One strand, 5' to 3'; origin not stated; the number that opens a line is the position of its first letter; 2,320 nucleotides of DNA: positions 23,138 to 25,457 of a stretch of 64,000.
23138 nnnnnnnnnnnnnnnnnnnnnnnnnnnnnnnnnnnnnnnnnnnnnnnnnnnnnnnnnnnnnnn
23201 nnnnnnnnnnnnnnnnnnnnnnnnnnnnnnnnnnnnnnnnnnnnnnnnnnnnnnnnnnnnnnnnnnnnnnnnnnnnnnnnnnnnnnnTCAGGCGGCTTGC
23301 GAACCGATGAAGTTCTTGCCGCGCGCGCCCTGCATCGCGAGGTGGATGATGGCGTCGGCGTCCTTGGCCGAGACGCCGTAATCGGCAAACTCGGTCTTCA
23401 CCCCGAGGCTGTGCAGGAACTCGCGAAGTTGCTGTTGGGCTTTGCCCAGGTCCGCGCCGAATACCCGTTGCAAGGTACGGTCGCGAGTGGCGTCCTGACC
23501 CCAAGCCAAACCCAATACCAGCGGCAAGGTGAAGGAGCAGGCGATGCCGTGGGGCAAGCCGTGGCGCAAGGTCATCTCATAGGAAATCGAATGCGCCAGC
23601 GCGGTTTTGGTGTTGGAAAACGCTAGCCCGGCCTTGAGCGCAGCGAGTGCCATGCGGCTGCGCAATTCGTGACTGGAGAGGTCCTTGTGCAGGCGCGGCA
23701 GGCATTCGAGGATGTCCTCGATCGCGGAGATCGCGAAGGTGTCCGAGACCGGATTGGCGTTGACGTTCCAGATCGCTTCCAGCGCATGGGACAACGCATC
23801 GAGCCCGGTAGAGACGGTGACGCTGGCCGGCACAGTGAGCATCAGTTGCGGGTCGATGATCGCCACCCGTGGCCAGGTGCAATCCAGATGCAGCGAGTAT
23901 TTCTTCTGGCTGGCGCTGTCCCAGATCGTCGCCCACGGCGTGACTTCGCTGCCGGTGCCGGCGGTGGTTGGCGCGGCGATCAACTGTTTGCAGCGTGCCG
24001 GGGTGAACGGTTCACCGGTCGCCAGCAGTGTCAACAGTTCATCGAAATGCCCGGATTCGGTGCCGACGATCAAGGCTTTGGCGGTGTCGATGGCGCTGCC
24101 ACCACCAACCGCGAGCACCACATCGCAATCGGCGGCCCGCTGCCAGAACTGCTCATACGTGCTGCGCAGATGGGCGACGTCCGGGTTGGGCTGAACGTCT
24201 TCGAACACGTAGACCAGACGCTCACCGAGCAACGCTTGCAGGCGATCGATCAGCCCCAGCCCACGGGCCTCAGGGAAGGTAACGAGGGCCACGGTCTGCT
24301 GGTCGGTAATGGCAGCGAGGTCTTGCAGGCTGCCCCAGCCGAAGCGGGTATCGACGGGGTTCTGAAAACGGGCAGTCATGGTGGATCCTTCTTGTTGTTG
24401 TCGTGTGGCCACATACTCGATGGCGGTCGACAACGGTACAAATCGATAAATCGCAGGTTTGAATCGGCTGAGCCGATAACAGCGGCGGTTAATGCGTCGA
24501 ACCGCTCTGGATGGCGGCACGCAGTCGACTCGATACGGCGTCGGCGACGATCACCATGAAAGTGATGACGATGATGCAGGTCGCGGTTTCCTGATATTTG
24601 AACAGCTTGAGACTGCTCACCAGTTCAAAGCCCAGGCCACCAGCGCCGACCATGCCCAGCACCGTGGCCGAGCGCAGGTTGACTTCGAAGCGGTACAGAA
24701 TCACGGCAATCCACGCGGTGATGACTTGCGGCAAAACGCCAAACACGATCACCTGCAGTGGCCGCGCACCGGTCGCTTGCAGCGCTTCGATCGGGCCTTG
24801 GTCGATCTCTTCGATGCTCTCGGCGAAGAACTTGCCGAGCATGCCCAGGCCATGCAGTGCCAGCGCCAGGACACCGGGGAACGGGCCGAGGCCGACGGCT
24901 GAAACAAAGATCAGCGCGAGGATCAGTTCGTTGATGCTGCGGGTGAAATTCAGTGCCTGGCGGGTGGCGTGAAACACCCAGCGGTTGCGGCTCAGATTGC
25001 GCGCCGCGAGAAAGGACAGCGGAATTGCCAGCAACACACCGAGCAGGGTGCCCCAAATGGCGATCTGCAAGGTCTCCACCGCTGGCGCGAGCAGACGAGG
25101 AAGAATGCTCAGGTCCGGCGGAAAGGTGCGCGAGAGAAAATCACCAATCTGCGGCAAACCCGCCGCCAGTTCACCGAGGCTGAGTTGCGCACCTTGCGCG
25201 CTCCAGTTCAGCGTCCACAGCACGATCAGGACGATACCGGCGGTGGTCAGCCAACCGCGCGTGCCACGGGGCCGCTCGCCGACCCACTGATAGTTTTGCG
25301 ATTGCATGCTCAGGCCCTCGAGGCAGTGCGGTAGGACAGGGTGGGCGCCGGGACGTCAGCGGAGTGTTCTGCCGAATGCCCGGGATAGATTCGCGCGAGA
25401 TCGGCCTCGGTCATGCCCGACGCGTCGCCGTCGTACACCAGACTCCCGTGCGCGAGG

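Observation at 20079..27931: Phosphonatase cluster with an Fe-ADH in place of PhnW: candidate 2-hydroxyethylphosphonate catabolic pathway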

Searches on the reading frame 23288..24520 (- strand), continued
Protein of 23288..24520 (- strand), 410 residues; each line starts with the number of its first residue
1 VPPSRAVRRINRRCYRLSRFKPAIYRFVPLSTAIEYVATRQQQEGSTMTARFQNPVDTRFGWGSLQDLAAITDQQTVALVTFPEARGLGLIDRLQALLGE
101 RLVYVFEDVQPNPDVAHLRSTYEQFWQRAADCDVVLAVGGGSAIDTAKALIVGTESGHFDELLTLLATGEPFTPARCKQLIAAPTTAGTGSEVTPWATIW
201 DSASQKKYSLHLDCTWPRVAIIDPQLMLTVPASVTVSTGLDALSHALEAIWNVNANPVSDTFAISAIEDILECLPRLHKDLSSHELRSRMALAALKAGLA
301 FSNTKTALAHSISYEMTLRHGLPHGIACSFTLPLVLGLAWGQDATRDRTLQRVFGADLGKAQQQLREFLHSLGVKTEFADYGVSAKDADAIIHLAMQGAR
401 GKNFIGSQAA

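Call 46: find_encoding_contigs(protein=P0017, flank=10000, max_places=8)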
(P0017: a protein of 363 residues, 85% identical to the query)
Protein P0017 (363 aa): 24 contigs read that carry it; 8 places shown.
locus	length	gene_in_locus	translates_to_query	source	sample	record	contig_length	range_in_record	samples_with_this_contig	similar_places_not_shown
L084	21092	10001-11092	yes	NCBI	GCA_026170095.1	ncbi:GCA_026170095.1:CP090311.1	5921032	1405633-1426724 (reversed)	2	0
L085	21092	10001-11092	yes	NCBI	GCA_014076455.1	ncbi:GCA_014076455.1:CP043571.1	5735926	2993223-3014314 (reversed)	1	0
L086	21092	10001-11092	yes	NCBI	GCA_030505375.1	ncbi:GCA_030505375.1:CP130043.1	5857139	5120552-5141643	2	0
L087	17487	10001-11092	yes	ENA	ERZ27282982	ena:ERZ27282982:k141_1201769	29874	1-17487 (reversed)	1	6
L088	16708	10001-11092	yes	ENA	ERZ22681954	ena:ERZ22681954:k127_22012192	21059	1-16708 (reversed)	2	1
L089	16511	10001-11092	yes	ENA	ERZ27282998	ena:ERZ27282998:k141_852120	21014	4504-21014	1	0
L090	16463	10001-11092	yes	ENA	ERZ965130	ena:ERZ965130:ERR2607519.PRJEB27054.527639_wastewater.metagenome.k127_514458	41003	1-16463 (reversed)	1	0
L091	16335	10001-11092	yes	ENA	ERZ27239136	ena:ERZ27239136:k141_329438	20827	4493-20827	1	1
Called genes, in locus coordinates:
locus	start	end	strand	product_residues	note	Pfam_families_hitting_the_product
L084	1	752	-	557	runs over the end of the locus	PF00691:OmpA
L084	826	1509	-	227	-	PF09850:DotU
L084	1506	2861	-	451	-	PF05936:T6SS_VasE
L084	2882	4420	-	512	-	PF05943:VipB, PF18945:VipB_2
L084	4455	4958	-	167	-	PF05591:T6SS_VipA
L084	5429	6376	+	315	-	PF00589:Phage_integrase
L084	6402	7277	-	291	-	PF00126:HTH_1, PF03466:LysR_substrate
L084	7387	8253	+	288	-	PF12974:Phosphonate-bd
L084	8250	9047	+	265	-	PF00005:ABC_tran, PF13191:AAA_16 (faint), PF13401:AAA_22 (weak), PF13304:AAA_21 (faint)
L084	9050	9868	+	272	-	PF00528:BPD_transp_1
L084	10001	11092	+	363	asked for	PF00465:Fe-ADH, PF13685:Fe-ADH_2 (faint), PF25137:ADH_Fe_C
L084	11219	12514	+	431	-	PF07690:MFS_1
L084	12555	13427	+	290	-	PF00126:HTH_1, PF03466:LysR_substrate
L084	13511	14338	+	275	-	PF00702:Hydrolase, PF12710:HAD (weak)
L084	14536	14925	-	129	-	-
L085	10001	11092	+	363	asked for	PF00465:Fe-ADH, PF13685:Fe-ADH_2 (faint), PF25137:ADH_Fe_C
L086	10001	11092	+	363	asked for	PF00465:Fe-ADH, PF13685:Fe-ADH_2 (faint), PF25137:ADH_Fe_C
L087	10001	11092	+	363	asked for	PF00465:Fe-ADH, PF13685:Fe-ADH_2 (faint), PF25137:ADH_Fe_C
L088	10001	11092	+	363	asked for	PF00465:Fe-ADH, PF13685:Fe-ADH_2 (faint), PF25137:ADH_Fe_C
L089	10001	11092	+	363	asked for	PF00465:Fe-ADH, PF13685:Fe-ADH_2 (faint), PF25137:ADH_Fe_C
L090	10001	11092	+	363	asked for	PF00465:Fe-ADH, PF13685:Fe-ADH_2 (faint), PF25137:ADH_Fe_C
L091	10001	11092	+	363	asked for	PF00465:Fe-ADH, PF13685:Fe-ADH_2 (faint), PF25137:ADH_Fe_C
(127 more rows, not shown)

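Call 60: search_solved_structures(query=window:23291-24379:-, max_evalue=1e-40, show_alignments=2)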
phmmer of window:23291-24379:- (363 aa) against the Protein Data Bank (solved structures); distinct sequences matched with E-value up to 1e-40: 3.
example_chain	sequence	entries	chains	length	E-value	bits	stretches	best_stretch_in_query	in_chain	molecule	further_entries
6jko_A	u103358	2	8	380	4.6e-44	153.9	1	5-336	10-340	Methanol dehydrogenase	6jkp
8zwd_B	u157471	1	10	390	3.8e-42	147.6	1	32-344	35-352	NAD(P)-dependent methanol dehydrogenase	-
3zdr_A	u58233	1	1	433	5.5e-42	147.1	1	6-350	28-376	ALCOHOL DEHYDROGENASE DOMAIN OF THE BIFUNCTIONAL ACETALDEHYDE DEHYDROGENASE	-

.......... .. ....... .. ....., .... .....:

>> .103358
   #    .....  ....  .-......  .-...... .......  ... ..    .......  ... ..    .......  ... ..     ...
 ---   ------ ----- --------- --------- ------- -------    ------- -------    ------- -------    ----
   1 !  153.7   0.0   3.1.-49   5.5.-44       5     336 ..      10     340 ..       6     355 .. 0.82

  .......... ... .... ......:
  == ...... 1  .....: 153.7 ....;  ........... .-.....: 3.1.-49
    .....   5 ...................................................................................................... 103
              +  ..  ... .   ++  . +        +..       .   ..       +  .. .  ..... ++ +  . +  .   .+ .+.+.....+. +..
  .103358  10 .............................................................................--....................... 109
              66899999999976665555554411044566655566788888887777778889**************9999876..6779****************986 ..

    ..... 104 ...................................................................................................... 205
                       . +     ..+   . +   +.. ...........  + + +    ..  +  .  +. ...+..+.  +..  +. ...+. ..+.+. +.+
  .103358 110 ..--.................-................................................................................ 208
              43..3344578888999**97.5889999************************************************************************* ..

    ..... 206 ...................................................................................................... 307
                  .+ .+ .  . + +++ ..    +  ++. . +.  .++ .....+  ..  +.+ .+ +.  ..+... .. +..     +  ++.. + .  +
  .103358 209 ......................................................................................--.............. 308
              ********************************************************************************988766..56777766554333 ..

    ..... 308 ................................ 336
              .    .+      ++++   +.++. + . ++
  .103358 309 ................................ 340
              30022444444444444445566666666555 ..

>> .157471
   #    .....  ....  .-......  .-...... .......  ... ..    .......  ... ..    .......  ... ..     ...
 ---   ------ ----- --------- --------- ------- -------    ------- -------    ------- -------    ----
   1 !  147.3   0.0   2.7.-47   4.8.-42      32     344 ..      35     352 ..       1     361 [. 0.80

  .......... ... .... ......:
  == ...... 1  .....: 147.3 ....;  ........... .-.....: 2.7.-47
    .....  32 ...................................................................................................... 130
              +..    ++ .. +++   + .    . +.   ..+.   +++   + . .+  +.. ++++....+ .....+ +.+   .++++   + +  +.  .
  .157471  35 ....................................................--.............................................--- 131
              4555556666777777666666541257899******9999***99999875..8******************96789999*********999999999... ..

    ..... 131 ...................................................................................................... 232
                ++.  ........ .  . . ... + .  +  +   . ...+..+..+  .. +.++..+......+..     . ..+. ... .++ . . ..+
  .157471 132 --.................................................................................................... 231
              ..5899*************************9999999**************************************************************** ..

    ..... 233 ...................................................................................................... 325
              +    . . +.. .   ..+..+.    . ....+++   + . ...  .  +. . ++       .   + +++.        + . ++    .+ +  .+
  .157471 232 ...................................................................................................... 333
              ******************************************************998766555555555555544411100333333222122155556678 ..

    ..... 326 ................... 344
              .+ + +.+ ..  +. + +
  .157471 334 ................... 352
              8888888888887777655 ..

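Call 77: find_encoding_contigs(protein=P0281, flank=8000, max_places=1)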
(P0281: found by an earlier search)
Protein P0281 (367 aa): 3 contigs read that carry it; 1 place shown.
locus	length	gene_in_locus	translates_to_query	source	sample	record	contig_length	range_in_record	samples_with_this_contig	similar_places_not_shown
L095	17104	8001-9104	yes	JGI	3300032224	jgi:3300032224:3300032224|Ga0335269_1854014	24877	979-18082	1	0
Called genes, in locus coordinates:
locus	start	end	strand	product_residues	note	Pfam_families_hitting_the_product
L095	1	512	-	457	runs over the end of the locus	PF05496:RuvB_N, PF13191:AAA_16 (faint), PF00004:AAA, PF13173:AAA_14 (weak), PF13401:AAA_22 (faint), PF16193:AAA_assoc_2, PF21960:RCF1-5-like_lid (faint), PF12002:MgsA_C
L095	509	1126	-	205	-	PF01625:PMSR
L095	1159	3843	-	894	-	PF08335:GlnD_UR_UTase, PF01842:ACT (faint)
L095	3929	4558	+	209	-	PF09335:VTT_dom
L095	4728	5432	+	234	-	PF00702:Hydrolase, PF13419:HAD_2, PF13242:Hydrolase_like (weak)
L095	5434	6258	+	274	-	PF00005:ABC_tran, PF13304:AAA_21 (faint)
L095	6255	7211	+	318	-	PF12974:Phosphonate-bd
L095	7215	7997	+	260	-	PF00528:BPD_transp_1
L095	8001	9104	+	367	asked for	PF00465:Fe-ADH, PF13685:Fe-ADH_2 (faint), PF25137:ADH_Fe_C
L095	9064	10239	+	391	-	PF07992:Pyr_redox_2 (faint), PF00070:Pyr_redox (faint), PF00890:FAD_binding_2 (weak), PF01266:DAO, PF13450:NAD_binding_8 (weak)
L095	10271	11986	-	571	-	PF01590:GAF, PF13185:GAF_2, PF13492:GAF_3 (weak), PF01590:GAF, PF13185:GAF_2, PF13492:GAF_3, PF00512:HisKA, PF02518:HATPase_c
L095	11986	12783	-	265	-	PF06426:SATase_N, PF00132:Hexapep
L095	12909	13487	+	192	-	PF00578:AhpC-TSA, PF08534:Redoxin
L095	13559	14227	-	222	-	-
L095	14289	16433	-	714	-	PF03797:Autotransporter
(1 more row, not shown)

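Call 78: find_encoding_contigs(protein=P0301, flank=8000, max_places=1)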
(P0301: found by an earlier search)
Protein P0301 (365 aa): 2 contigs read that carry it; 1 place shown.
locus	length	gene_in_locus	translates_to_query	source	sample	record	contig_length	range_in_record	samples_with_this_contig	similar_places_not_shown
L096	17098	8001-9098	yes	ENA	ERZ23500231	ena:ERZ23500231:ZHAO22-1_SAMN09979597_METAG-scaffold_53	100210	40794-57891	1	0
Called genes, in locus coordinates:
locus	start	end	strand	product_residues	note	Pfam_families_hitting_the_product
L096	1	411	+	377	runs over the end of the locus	-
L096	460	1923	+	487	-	-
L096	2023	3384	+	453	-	PF03446:NAD_binding_2 (faint), PF03721:UDPG_MGDP_dh_N, PF00984:UDPG_MGDP_dh, PF03720:UDPG_MGDP_dh_C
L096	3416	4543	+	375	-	-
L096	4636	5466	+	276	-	PF00535:Glycos_transf_2, PF10111:Glyco_tranf_2_2 (weak)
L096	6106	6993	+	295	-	-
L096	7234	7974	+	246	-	PF00483:NTP_transferase, PF12804:NTP_transf_3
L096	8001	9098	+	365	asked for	PF00465:Fe-ADH, PF25137:ADH_Fe_C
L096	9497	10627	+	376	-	PF04464:Glyphos_transf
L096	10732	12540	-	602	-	-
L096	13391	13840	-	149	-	PF27226:AF_1845 (weak)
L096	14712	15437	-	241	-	PF01381:HTH_3, PF12844:HTH_19 (weak), PF13443:HTH_26, PF13560:HTH_31, PF00717:Peptidase_S24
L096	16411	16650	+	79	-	-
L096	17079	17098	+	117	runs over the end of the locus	PF19663:DUF6166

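Call 79: find_encoding_contigs(protein=P0130, flank=8000, max_places=1)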
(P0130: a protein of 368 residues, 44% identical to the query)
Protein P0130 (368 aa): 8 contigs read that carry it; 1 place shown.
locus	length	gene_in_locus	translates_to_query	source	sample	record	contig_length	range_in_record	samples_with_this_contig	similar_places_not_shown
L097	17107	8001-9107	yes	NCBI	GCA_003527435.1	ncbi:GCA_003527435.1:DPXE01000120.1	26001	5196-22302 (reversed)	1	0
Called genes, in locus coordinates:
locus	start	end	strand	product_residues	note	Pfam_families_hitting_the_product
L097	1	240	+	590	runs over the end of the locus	PF12729:4HB_MCP_1, PF00672:HAMP, PF00015:MCPsignal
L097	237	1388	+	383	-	PF00072:Response_reg, PF01339:CheB_methylest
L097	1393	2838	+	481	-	PF01739:CheR, PF13431:TPR_17 (faint)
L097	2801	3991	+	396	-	PF00072:Response_reg, PF07228:SpoIIE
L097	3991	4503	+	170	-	PF01584:CheW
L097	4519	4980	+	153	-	-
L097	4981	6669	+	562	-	PF01627:Hpt, PF02518:HATPase_c, PF01584:CheW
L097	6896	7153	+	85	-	-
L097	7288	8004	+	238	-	PF00483:NTP_transferase, PF12804:NTP_transf_3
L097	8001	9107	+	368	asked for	PF00465:Fe-ADH, PF25137:ADH_Fe_C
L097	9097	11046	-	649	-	PF00015:MCPsignal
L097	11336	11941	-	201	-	-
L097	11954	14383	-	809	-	PF10114:PocR, PF00989:PAS, PF08447:PAS_3, PF08448:PAS_4, PF13426:PAS_9, PF00512:HisKA, PF02518:HATPase_c, PF00072:Response_reg, +1 more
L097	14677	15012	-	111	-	-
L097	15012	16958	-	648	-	PF14804:Jag_N, PF20250:FapA_N, PF03961:FapA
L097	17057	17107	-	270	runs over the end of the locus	PF04542:Sigma70_r2, PF04539:Sigma70_r3, PF08281:Sigma70_r4_2, PF04545:Sigma70_r4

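Call 80: find_encoding_contigs(protein=P0132, flank=8000, max_places=1)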
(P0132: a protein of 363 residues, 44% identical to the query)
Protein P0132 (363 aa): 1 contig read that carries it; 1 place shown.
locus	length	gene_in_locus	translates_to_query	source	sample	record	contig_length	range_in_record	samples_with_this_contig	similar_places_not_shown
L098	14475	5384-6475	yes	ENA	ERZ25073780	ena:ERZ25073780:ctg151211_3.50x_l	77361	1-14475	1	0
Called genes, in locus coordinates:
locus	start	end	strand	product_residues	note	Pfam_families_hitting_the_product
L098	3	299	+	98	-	?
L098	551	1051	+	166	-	PF13353:Fer4_12 (weak), PF04055:Radical_SAM (weak)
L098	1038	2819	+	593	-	PF13597:NRDD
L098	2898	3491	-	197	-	PF08279:HTH_11 (faint)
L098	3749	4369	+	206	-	PF02525:Flavodoxin_2, PF03358:FMN_red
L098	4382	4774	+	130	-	PF00903:Glyoxalase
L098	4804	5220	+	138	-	PF00903:Glyoxalase, PF13669:Glyoxalase_4 (weak)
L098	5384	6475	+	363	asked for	PF00465:Fe-ADH, PF25137:ADH_Fe_C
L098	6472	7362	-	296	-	PF00126:HTH_1, PF03466:LysR_substrate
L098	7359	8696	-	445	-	PF18943:DUF5690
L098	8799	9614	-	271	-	PF00702:Hydrolase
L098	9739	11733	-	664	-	PF00593:TonB_dep_Rec_b-barrel, PF14905:OMP_b-brl_3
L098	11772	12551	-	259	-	PF09430:EMC7_beta-sandw (faint), PF13620:CarboxypepD_reg, PF13715:CarbopepD_reg_2, PF07715:Plug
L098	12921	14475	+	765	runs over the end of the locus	PF06934:CTI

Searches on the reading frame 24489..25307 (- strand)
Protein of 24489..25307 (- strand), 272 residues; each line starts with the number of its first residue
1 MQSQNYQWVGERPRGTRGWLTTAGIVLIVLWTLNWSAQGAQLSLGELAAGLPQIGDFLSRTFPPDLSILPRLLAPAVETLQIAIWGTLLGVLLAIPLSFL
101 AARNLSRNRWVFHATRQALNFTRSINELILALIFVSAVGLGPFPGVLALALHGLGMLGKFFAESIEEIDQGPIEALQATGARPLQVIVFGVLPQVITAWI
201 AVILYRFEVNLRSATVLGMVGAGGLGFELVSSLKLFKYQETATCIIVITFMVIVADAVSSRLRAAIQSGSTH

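Call 3: search_protein_families(library=pfam, proteins=[window:24489-25307:-])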
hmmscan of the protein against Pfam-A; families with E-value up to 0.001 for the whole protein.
window:24489-25307:- (272 aa): 1 family
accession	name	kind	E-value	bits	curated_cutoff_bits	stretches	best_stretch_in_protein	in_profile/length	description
PF00528.27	BPD_transp_1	-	4.8e-21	75.8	26.4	1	94-267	1-179/184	Binding-protein-dependent transport system inner membrane component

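Call 4: search_protein_families(library=ncbifam, proteins=[window:24489-25307:-])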
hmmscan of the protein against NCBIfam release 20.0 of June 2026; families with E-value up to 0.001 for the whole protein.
window:24489-25307:- (272 aa): 8 families
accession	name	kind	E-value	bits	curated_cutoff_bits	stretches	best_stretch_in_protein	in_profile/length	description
TIGR01097.1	PhnE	equivalog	2.7e-91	305.5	216.7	1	24-266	9-251/252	phosphonate ABC transporter, permease protein PhnE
TIGR03416.1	ABC_choXWV_perm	equivalog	8.8e-10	38.5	363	1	75-256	87-264/267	choline ABC transporter permease subunit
NF008049.0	PRK10782.1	subfamily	4.7e-06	26.4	212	1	77-254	14-200/217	methionine ABC transporter permease MetI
TIGR03003.1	ectoine_ehuD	equivalog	7.5e-06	26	205.2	1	67-264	8-210/212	ectoine/hydroxyectoine ABC transporter permease subunit EhuD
NF045470.1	Opp2B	equivalog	1.4e-05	24.4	350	1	68-259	83-288/300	nickel ABC transporter permease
NF011691.0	PRK15111.1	equivalog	0.00049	19.7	379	1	68-223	87-240/296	putrescine export ABC transporter permease SapC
NF011680.0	PRK15100.1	equivalog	0.00056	19.8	300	1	69-201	12-147/222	cystine ABC transporter permease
TIGR02789.1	nickel_nikB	equivalog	0.00098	18.6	447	1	77-138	99-158/314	nickel ABC transporter permease subunit NikB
